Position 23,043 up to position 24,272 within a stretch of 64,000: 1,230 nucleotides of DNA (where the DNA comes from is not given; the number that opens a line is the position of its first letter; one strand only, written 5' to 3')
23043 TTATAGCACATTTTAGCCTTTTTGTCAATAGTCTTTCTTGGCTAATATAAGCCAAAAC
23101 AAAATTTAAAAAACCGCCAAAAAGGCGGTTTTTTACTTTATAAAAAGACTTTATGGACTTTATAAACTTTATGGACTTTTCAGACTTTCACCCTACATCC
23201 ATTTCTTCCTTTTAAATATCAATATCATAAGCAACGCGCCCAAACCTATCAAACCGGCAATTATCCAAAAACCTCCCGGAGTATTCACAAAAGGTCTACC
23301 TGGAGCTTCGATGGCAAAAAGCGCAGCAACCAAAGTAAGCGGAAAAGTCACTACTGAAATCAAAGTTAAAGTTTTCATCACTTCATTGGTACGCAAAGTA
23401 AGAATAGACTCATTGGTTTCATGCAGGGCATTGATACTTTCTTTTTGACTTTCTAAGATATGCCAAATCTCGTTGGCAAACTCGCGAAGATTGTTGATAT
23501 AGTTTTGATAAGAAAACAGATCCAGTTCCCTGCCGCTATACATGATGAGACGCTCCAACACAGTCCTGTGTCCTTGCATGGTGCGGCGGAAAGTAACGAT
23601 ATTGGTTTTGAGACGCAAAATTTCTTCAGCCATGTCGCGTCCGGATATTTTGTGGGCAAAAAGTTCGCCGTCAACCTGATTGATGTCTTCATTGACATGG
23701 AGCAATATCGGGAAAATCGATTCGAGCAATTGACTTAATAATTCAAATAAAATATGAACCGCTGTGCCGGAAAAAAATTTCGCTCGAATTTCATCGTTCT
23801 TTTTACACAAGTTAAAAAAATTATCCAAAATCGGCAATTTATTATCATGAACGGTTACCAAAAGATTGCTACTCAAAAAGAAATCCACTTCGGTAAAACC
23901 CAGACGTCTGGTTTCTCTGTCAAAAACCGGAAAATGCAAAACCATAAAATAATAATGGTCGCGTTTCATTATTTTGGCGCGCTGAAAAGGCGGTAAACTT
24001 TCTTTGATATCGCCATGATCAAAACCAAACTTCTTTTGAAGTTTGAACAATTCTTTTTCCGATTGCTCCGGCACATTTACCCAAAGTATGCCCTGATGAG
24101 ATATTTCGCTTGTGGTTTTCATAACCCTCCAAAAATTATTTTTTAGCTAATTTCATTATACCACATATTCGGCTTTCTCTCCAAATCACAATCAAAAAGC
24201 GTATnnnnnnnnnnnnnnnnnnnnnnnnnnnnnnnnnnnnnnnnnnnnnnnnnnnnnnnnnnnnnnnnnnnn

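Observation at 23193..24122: CorA-family channel homolog with the GMN selectivity motif replaced by AIE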

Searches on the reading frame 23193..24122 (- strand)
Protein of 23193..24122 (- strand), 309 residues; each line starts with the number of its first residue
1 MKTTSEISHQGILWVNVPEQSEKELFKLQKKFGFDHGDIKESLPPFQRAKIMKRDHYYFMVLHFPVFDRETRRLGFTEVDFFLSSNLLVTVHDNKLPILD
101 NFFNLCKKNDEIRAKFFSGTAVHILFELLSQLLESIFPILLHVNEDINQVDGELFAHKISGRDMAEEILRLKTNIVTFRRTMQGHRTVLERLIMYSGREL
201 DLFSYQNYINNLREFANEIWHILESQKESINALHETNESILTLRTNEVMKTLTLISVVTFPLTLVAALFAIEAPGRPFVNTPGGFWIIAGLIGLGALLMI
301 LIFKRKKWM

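Call 3: search_protein_families(library=pfam, proteins=[window:23193-24122:-], max_evalue=1)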
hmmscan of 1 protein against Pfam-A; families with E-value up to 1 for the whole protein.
window:23193-24122:- (309 aa): 8 families
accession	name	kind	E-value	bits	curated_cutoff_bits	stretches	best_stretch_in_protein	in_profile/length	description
PF01544.23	CorA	-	3.8e-47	161.4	27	1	10-305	2-292/292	CorA-like Mg2+ transporter protein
PF20990.2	DUF2207_C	-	0.0063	16.7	33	1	182-302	71-185/247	Predicted membrane protein (DUF2207) C-terminal domain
PF03631.20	Virul_fac_BrkB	-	0.025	14.7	33.7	1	168-301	56-174/259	Virulence factor BrkB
PF07462.16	MSP1_C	-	0.038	13.1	29.8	1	193-252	12-70/554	Merozoite surface protein 1 (MSP1) C-terminus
PF14699.12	hGDE_N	-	0.099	13.2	22.1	1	2-22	6-26/92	N-terminal domain from the human glycogen debranching enzyme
PF13937.11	DUF4212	-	0.17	12.7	30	1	255-305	15-67/79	Domain of unknown function (DUF4212)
PF07889.17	DUF1664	-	0.2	12.2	34.6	0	124-190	45-111/124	Protein of unknown function (DUF1664)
PF16043.11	DUF4795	-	0.25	11.1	34.8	1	151-229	73-151/208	Domain of unknown function (DUF4795)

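Call 4: search_protein_families(library=ncbifam, proteins=[window:23193-24122:-], max_evalue=1)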
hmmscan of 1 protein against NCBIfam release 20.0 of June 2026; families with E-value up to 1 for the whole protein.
window:23193-24122:- (309 aa): 3 families
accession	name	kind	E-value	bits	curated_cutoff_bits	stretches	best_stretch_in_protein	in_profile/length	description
TIGR00383.1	corA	equivalog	3.5e-44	151.5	200.75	1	6-309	23-320/320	magnesium/cobalt transporter CorA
NF007092.0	PRK09546.1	equivalog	5.3e-08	32.4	292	1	48-309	76-327/327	zinc transporter ZntB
TIGR01167.1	LPXTG_anchor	domain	0.78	10.5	15.9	0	285-307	12-33/34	LPXTG cell wall anchor domain-containing protein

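Call 5: search_solved_structures(query=window:23193-24122:-, max_evalue=1, show_alignments=3)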
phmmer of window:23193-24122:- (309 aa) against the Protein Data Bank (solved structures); distinct sequences matched with E-value up to 1: 14.
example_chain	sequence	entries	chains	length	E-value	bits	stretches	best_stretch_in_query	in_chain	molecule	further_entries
4cy4_A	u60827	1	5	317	1.6e-26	96.8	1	11-309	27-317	MAGNESIUM TRANSPORT PROTEIN CORA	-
4ev6_A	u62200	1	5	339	2e-26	96.5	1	11-309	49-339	Magnesium transport protein CorA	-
3jcf_A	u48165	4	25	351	5.3e-22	82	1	14-309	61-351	Magnesium transport protein CorA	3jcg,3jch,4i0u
2bbj_A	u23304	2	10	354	5.5e-22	81.9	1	14-309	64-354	divalent cation transport-related protein | Magnesium transport protein corA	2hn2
2iub_A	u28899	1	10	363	6e-22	81.8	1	14-309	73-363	DIVALENT CATION TRANSPORT-RELATED PROTEIN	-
8tmb_A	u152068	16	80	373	6.5e-22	81.7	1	14-309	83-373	Cobalt/magnesium transport protein CorA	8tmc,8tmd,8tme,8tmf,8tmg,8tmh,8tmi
5jtg_A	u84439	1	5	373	1.3e-21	80.7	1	14-309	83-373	Cobalt/magnesium transport protein CorA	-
5jrw_A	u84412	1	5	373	1.6e-21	80.4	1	14-309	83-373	Cobalt/magnesium transport protein CorA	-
4eeb_A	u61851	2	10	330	6.6e-21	78.4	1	14-309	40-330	Magnesium transport protein CorA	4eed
4egw_A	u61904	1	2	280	9.3e-16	61.5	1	11-198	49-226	Magnesium transport protein CorA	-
7nh9_A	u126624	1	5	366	6.3e-10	42.3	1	119-309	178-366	CmaX protein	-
2bbh_A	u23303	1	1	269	1.6e-06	31.2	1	14-192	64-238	divalent cation transport-related protein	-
8slb_A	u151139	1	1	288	1.7e-06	31.1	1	14-192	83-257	Cobalt/magnesium transport protein CorA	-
2hn1_A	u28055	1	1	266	2.1e-06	30.8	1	12-190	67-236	Magnesium and cobalt transporter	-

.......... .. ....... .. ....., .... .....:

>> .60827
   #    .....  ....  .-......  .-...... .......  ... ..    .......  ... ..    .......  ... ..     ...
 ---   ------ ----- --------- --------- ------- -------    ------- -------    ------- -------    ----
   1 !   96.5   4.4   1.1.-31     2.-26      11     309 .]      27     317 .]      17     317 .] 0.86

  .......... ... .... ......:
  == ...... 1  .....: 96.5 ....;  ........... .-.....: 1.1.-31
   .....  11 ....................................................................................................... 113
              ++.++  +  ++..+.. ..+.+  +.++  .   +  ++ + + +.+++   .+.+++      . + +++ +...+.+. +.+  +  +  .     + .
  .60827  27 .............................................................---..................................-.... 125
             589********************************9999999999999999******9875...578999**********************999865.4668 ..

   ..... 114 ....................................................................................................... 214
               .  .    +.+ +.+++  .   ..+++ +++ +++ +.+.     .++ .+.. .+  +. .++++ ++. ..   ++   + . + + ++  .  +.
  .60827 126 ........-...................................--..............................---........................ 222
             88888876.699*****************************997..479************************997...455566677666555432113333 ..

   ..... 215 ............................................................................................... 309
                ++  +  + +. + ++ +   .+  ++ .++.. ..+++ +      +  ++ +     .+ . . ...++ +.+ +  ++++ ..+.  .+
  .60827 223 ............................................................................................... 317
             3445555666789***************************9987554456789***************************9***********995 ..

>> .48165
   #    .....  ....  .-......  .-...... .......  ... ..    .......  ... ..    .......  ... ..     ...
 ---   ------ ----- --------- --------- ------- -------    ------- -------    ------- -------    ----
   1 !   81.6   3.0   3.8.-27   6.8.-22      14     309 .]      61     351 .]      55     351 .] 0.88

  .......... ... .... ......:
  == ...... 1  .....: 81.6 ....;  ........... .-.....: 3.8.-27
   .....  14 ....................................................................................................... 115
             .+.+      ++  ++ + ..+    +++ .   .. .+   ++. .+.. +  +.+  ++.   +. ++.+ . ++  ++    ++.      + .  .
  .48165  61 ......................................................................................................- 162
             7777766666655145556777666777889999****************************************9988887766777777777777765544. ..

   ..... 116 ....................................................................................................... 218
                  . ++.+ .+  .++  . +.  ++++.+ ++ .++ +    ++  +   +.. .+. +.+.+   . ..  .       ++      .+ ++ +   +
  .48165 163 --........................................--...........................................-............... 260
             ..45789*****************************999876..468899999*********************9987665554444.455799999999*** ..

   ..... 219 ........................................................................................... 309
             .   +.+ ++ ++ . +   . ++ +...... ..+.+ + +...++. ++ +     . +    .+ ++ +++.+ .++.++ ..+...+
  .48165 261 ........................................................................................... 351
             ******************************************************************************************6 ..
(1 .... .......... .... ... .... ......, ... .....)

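Call 6: find_homologous_proteins(query=window:23193-24122:-, max_evalue=0.00001)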
Query window:23193-24122:- (309 aa): 384 proteins with E <= 0.00001 among 2218 candidates; the best 120 are listed.
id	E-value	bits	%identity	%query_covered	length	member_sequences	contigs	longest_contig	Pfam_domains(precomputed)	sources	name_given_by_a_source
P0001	2.9e-202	689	100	100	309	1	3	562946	PF01544.24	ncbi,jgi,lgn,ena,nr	ncbi:MAG TPA: magnesium transporter CorA family protein [Candidatus Magasanikbacteria bacterium]|nr:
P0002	1.9e-187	640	93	100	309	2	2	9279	PF01544.24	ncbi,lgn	-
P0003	3.8e-185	632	91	100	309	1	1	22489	PF01544.24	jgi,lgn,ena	-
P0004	8.4e-183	625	90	100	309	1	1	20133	PF01544.24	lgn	-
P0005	2.1e-181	620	88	100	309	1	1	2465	PF01544.24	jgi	-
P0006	9.3e-180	615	88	100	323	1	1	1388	PF01544.24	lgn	-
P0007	5.6e-179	612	88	100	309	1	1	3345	PF01544.24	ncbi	-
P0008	7.8e-178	608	87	100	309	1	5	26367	PF01544.24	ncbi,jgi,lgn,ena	-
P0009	2.4e-152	525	74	100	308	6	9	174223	PF01544.24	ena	-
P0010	5.8e-152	523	73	100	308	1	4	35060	PF01544.24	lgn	-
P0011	2.9e-151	521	74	100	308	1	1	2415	PF01544.24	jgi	jgi:magnesium transporter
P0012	7.2e-151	520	74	100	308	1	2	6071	PF01544.24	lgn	-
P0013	7.2e-151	520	76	98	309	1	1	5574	PF01544.24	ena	-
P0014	9.8e-151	519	74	100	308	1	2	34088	PF01544.24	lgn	-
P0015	3.2e-150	518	73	100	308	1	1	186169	PF01544.24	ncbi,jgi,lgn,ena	ncbi:MAG: magnesium transporter CorA family protein [Patescibacteria group bacterium]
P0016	2.6e-149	515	75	98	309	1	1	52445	PF01544.24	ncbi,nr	ncbi:MAG: magnesium transporter CorA family protein [Patescibacteria group bacterium]|nr:magnesium t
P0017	6.4e-149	513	75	98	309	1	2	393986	PF01544.24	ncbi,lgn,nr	ncbi:MAG: magnesium transporter CorA family protein [Candidatus Magasanikbacteria bacterium]|nr:magn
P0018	1.8e-148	512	75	98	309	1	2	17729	PF01544.24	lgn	-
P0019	2.8e-148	511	74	98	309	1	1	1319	PF01544.24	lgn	-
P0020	3.1e-148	511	75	98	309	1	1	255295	PF01544.24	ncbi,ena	-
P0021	9.2e-148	510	73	99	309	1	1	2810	PF01544.24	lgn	-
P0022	9.8e-148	510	73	100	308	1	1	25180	PF01544.24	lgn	-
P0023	1.1e-147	509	72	100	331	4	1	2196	PF01544.24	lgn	-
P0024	1.5e-147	509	74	98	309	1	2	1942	PF01544.24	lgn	-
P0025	1.0e-146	506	72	100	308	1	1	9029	PF01544.24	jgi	jgi:magnesium transporter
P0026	6.3e-146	504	72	100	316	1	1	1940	PF01544.24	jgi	-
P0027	2.1e-144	499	73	100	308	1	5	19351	PF01544.24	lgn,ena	-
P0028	7.6e-144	497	72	100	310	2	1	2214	PF01544.24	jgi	-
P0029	1.6e-143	496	69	100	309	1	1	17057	PF01544.24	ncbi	-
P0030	2.1e-143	495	72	100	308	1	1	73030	PF01544.24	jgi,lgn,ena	-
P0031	5.5e-143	494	70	100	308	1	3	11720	PF01544.24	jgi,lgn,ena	-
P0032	7.5e-143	494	72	100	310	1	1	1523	PF01544.24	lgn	-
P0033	9.5e-143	493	70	100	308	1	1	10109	PF01544.24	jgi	jgi:magnesium transporter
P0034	1.8e-142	492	71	100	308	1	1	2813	PF01544.24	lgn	-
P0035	1.9e-142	492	71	100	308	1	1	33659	PF01544.24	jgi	-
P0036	1.9e-142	492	71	100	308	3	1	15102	PF01544.24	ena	-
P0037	4.1e-142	491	71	100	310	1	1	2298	PF01544.24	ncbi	-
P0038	9.6e-142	490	71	100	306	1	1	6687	PF01544.24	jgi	-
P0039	1.0e-141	490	71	100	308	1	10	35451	PF01544.24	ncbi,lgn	-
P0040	1.3e-141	489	70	100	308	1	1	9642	PF01544.24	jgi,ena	-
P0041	1.4e-141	489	73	100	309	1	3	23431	PF01544.24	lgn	-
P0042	1.5e-141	489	70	100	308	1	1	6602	PF01544.24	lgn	-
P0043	2.5e-141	489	71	100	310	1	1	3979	PF01544.24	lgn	-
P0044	2.6e-141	488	72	100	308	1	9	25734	PF01544.24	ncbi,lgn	-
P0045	3.2e-141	488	71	100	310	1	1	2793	PF01544.24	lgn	-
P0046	6.5e-141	487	69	100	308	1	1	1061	PF01544.24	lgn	-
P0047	8.8e-141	487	69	100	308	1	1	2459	PF01544.24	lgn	-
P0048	1.8e-140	486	71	100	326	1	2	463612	PF01544.24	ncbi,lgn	-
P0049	2.7e-140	485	69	100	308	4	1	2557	PF01544.24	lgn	-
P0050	4.1e-140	485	70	100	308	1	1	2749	PF01544.24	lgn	-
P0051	5.2e-140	484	71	100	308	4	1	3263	PF01544.24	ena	-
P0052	6.7e-140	484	70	100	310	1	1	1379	PF01544.24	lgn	-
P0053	6.8e-140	484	69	100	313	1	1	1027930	PF01544.24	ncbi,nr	ncbi:MAG: magnesium transporter CorA family protein [bacterium]|nr:magnesium transporter CorA family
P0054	7.4e-140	484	71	100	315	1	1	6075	PF01544.24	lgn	-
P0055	9.5e-140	483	69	100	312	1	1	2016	PF01544.24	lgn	-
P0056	1.1e-139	483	70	100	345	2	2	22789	PF01544.24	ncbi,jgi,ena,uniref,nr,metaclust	ncbi:MAG: Mg2 transporter protein CorA family protein [Candidatus Magasanikbacteria bacterium GW2011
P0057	1.6e-139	483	69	100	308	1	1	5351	PF01544.24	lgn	-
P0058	1.8e-139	482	71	100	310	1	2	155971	PF01544.24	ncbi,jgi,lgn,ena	ncbi:MAG: magnesium transporter CorA family protein [Candidatus Magasanikbacteria bacterium]|jgi:mag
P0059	2.6e-139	482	71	100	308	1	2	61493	PF01544.24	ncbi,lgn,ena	-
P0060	3.8e-139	481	71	100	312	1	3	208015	PF01544.24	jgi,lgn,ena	-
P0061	9.8e-139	480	71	100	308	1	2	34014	PF01544.24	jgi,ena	-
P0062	1.1e-138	480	70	100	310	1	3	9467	PF01544.24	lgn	-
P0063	1.6e-138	479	71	100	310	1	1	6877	PF01544.24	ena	-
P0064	1.8e-138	479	69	100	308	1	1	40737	PF01544.24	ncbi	-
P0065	5.0e-138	478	67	100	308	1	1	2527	PF01544.24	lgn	-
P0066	6.3e-138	477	70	100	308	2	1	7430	PF01544.24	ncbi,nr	ncbi:MAG TPA: magnesium transporter CorA family protein [Patescibacteria group bacterium]|nr:magnesi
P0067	1.3e-137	476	70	100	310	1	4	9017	PF01544.24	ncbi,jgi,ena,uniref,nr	ncbi:MAG: hypothetical protein A2537_02320 [Candidatus Magasanikbacteria bacterium RIFOXYD2_FULL_36_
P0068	1.6e-137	476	73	95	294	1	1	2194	PF01544.24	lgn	-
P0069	2.6e-137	475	70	100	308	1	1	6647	PF01544.24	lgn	-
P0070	5.2e-137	474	70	100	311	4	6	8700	PF01544.24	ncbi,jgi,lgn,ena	-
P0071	1.1e-136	473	67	100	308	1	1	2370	PF01544.24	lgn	-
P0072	1.2e-136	473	70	100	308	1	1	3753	PF01544.24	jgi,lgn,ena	-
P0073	1.8e-136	473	68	100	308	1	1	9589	PF01544.24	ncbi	-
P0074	2.6e-136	472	71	100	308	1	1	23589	PF01544.24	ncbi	-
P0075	3.2e-136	472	70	100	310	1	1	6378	PF01544.24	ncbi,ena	-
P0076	3.8e-136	472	69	100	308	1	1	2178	PF01544.24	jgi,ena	-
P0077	3.9e-136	472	68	100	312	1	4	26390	PF01544.24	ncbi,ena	-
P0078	4.3e-136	471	68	100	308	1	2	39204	PF01544.24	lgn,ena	-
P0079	4.5e-136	471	68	100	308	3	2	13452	PF01544.24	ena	-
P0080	5.2e-136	471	66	100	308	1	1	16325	PF01544.24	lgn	-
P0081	5.2e-136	471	68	100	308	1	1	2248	PF01544.24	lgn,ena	-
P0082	1.5e-135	470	65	100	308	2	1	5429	PF01544.24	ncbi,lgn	-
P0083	2.4e-135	469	69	100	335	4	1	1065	PF01544.24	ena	-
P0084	2.6e-135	469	67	100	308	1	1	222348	PF01544.24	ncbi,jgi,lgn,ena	ncbi:MAG: magnesium transporter CorA family protein [Candidatus Magasanikbacteria bacterium]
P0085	2.7e-135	469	69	100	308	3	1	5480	PF01544.24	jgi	-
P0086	3.4e-135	468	69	100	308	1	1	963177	PF01544.24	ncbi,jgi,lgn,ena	ncbi:MAG: CorA family divalent cation transporter [Patescibacteria group bacterium]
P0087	1.6e-134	466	67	100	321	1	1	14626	PF01544.24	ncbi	-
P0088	1.9e-134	466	67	100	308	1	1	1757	PF01544.24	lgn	-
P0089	2.3e-134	466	68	100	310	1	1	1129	PF01544.24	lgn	-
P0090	2.4e-134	466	65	100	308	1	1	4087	PF01544.24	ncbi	-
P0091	2.9e-134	465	69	99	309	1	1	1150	PF01544.24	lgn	-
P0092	3.0e-134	465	70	98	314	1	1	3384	PF01544.24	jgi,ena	-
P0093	3.2e-134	465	67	100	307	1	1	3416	PF01544.24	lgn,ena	-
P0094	4.1e-134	465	67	100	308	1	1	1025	PF01544.24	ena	-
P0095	9.5e-134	464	68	100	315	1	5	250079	PF01544.24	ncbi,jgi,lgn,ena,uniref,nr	ncbi:MAG: hypothetical protein COU29_03685 [Candidatus Magasanikbacteria bacterium CG10_big_fil_rev_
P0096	1.0e-133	464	67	100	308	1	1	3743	PF01544.24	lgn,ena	-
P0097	1.1e-133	463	67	99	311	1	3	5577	PF01544.24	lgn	-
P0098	1.2e-133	463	65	100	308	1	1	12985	PF01544.24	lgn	-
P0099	1.4e-133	463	67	100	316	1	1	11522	PF01544.24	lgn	-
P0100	1.4e-133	463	71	95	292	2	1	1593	PF01544.24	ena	-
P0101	1.6e-133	463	67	100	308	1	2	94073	PF01544.24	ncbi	-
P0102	2.4e-133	462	66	100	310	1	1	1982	PF01544.24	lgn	-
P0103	2.8e-133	462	67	100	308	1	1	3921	PF01544.24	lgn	-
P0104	2.8e-133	462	66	100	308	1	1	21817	PF01544.24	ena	-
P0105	3.5e-133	462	67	100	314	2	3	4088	PF01544.24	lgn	-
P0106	3.8e-133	462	68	100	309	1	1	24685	PF01544.24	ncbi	-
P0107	5.0e-133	461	69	100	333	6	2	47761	PF01544.24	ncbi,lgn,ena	-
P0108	6.3e-133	461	68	100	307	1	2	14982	PF01544.24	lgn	-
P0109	8.2e-133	461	66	100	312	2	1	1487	PF01544.24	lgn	-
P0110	1.3e-132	460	67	100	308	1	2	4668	PF01544.24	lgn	-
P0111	1.3e-132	460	67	100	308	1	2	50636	PF01544.24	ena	-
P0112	1.6e-132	460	66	100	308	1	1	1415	PF01544.24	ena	-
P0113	1.8e-132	459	65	100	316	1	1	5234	PF01544.24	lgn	-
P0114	2.1e-132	459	67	100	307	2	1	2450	PF01544.24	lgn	-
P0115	5.4e-132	458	67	99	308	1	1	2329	PF01544.24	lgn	-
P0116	6.1e-132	458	65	100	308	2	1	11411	PF01544.24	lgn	-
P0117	6.6e-132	458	67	100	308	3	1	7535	PF01544.24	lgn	-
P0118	6.7e-132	458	67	99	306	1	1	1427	PF01544.24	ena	-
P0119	1.4e-131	457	65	100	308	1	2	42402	PF01544.24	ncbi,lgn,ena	-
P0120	1.9e-131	456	65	100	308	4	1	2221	PF01544.24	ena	-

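Call 13: search_protein_representatives(protein=window:23193-24122:-)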
Query: 309 residues. Proteins with E-value up to 0.001 (for the whole library): 7020; up to 1e-10: 2476; up to 1e-30: 291. The best 150 are listed.
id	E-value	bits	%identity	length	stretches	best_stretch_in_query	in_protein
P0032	2.4e-143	493.5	72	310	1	5-309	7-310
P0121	4.0e-82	292.5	48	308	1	11-307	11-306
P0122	5.3e-70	252.7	40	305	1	6-309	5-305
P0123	3.3e-69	250.1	40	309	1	6-309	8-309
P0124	1.6e-67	244.6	39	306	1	5-309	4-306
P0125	1.1e-66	241.9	41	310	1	11-308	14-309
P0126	1.6e-65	238.0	38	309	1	8-308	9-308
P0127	3.4e-64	233.6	39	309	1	7-309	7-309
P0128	5.9e-64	232.9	39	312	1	5-308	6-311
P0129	8.4e-64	232.4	38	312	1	3-309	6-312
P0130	1.6e-63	231.5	37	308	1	3-309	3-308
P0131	3.2e-63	230.5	38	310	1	5-309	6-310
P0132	4.3e-63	230.0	39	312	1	6-308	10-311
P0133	1.1e-62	228.8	38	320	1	5-309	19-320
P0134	1.1e-62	228.7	40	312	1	7-308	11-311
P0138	3.4e-62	227.1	41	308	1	10-309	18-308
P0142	1.0e-60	222.2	40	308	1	13-309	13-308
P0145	3.1e-59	217.4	36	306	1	10-309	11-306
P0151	3.0e-57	210.9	38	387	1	8-309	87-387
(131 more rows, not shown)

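Call 15: find_encoding_contigs(protein=P0001, flank=10000, max_places=3)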
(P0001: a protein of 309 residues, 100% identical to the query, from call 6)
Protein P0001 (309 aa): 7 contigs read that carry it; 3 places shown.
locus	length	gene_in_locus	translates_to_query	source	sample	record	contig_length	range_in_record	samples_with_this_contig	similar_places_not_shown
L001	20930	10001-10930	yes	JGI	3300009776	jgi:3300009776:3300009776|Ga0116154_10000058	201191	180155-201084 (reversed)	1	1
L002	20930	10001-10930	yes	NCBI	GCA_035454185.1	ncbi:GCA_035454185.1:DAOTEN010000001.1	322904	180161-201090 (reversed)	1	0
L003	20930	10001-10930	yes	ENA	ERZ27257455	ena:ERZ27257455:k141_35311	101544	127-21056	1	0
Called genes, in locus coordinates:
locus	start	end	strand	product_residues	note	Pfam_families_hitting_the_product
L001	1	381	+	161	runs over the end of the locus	?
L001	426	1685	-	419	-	PF00709:Adenylsucc_synt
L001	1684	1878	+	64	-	-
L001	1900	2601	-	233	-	PF00535:Glycos_transf_2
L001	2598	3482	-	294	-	PF00892:EamA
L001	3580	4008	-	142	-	-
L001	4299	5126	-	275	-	PF13529:Peptidase_C39_2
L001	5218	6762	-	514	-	PF05496:RuvB_N (faint), PF13177:DNA_pol3_delta2, PF00004:AAA, PF07728:AAA_5 (weak), PF13173:AAA_14 (weak), PF21960:RCF1-5-like_lid (weak), PF22608:DNAX_ATPase_lid, PF12169:DNA_pol3_gamma3, +1 more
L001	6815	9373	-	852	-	PF26449:DUF8128, PF01935:DUF87 (weak), PF02534:T4SS-DNA_transf (weak), PF10412:TrwB_AAD_bind, PF12696:TraG-D_C (weak)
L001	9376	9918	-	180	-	-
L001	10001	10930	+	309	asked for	PF01544:CorA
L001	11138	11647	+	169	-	-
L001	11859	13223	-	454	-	PF01406:tRNA-synt_1e, PF01921:tRNA-synt_1f (faint), PF09334:tRNA-synt_1g (weak), PF23493:CysS_C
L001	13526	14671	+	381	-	PF11104:PilM_2, PF06723:MreB_Mbl (faint), PF14450:FtsA (weak)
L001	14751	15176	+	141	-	PF00072:Response_reg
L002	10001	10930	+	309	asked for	PF01544:CorA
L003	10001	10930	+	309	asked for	PF01544:CorA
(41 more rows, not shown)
